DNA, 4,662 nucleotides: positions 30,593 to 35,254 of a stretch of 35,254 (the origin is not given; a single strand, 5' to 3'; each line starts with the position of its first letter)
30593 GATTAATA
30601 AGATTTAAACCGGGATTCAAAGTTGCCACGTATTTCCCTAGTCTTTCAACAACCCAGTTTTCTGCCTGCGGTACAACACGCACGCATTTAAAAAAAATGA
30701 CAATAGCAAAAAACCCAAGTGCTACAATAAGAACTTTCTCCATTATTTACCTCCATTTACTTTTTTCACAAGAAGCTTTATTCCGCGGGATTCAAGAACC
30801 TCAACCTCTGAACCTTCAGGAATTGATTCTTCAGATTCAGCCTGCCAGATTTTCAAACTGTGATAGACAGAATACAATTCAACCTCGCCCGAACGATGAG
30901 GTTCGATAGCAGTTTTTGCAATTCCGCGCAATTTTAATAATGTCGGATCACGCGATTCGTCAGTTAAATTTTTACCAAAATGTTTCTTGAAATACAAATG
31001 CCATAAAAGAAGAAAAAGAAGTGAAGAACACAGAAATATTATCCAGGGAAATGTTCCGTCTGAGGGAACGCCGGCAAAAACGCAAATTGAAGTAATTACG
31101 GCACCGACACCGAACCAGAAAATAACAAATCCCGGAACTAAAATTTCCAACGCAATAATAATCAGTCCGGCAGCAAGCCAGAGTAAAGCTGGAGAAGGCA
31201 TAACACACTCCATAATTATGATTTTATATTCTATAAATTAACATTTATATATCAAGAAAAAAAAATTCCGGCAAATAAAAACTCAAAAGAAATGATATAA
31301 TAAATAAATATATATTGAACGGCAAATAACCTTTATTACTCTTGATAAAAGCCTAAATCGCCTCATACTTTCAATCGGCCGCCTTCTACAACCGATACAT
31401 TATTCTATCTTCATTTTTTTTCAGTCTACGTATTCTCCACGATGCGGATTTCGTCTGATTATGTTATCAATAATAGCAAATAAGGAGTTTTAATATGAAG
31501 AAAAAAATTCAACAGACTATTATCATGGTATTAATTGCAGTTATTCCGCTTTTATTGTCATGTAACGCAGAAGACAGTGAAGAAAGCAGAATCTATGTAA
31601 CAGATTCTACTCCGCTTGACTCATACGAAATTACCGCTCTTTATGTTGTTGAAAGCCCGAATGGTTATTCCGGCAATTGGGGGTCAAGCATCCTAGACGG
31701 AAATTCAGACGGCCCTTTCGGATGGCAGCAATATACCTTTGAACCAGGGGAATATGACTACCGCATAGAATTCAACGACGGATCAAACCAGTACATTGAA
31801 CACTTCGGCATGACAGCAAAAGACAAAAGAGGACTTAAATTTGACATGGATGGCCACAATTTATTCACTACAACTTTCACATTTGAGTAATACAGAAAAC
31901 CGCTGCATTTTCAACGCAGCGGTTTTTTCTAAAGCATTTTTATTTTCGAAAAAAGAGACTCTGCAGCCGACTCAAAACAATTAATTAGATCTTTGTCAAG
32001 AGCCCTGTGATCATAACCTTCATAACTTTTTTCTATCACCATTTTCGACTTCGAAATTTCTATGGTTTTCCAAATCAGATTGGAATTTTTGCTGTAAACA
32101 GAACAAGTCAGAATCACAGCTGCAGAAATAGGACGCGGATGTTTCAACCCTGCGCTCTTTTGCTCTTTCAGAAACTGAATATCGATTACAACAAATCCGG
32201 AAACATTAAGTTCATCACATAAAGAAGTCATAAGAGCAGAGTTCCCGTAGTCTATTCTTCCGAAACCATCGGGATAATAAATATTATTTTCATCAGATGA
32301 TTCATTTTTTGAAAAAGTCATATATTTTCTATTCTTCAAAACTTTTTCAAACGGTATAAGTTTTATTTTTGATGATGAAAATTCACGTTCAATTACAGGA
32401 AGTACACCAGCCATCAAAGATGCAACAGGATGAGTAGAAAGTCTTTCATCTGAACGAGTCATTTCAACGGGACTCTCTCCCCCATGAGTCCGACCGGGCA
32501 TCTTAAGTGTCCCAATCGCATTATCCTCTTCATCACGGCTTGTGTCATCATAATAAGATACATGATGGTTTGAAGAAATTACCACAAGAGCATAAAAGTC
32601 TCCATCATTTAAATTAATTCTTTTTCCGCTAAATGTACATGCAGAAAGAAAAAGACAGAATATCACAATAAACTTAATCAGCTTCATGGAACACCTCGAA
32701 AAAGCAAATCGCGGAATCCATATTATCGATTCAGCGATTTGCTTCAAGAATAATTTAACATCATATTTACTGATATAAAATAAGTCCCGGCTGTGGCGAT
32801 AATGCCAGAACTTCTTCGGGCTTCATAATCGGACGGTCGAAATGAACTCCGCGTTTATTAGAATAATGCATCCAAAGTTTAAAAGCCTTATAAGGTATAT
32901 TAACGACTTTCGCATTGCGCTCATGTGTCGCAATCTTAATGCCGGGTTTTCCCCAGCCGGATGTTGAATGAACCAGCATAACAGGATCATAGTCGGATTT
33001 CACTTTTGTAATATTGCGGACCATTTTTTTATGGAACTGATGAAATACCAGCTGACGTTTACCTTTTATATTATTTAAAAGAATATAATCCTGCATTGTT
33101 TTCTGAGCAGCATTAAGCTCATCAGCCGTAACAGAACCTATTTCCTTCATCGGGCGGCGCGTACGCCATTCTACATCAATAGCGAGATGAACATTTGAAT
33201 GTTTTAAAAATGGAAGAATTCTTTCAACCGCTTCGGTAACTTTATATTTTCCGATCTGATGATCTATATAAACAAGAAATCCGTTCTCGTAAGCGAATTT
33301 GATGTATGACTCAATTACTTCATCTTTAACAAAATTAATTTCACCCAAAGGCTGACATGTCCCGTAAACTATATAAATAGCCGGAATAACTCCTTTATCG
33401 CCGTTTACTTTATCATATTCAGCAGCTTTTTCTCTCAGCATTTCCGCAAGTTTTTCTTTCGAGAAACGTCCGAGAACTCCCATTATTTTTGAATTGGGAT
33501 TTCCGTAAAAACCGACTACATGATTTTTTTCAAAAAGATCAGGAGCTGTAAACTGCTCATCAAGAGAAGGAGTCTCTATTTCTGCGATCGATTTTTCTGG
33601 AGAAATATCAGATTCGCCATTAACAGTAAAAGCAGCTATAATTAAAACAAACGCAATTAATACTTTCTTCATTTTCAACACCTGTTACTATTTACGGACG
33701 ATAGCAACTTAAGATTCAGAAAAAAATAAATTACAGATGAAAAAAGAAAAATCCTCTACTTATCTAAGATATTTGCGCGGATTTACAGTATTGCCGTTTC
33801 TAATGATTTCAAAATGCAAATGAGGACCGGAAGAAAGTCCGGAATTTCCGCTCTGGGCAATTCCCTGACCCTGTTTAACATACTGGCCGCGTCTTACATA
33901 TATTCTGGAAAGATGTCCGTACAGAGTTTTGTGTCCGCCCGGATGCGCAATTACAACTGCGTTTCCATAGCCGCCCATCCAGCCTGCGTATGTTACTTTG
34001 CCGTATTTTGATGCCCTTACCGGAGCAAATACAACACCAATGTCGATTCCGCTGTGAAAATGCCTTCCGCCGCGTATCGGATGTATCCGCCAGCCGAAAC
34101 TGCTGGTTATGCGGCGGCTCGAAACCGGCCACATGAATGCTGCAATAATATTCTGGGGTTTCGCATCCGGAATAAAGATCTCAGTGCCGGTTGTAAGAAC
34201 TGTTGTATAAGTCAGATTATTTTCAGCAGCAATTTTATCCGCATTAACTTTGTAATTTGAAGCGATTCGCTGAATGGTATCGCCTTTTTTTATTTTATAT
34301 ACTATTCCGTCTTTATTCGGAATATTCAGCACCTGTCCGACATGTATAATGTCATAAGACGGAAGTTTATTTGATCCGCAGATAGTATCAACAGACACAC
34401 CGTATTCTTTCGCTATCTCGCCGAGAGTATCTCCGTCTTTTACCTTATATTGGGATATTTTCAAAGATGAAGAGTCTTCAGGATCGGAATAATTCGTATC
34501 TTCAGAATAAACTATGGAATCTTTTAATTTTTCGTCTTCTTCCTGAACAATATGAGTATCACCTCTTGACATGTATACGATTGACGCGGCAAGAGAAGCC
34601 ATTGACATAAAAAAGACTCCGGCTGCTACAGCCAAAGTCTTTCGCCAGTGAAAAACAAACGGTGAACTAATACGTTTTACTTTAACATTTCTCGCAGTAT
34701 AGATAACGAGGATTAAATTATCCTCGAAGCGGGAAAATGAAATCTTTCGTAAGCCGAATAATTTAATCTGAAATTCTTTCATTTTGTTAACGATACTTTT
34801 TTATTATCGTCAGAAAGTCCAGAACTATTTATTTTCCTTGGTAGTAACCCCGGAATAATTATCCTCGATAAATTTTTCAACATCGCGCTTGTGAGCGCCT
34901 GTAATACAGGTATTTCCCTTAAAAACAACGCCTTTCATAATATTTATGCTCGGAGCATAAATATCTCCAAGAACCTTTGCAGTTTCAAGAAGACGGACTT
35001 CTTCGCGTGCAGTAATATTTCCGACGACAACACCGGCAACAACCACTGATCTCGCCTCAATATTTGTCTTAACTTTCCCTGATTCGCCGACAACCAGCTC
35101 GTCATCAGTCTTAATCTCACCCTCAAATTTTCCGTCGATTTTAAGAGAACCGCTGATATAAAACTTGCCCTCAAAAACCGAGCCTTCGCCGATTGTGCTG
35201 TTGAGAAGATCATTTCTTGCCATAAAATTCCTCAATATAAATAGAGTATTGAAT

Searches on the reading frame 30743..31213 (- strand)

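Call 39: search_protein_families(library=pfam, proteins=[window:30743-31213:-], max_evalue=0.001)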
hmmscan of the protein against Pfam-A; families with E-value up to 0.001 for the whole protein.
window:30743-31213:- (156 aa): 1 family
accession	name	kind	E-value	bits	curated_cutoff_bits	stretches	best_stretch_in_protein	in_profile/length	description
PF01957.25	NfeD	-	1.7e-06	28.5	29.1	1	122-151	27-57/57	NfeD-like C-terminal, partner-binding domain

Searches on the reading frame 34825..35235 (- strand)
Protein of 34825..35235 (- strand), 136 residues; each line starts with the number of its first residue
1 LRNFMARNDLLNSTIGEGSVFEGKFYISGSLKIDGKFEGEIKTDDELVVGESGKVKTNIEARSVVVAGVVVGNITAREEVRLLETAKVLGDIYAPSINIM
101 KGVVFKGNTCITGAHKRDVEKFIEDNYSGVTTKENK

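Call 39: search_protein_families(library=pfam, proteins=[window:34825-35235:-], max_evalue=0.001)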
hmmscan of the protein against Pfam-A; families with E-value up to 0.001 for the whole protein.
window:34825-35235:- (136 aa): 1 family
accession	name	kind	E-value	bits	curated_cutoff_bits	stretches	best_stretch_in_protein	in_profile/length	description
PF04519.19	Bactofilin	-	1e-28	99.9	27.9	1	13-108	1-96/98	Polymer-forming cytoskeletal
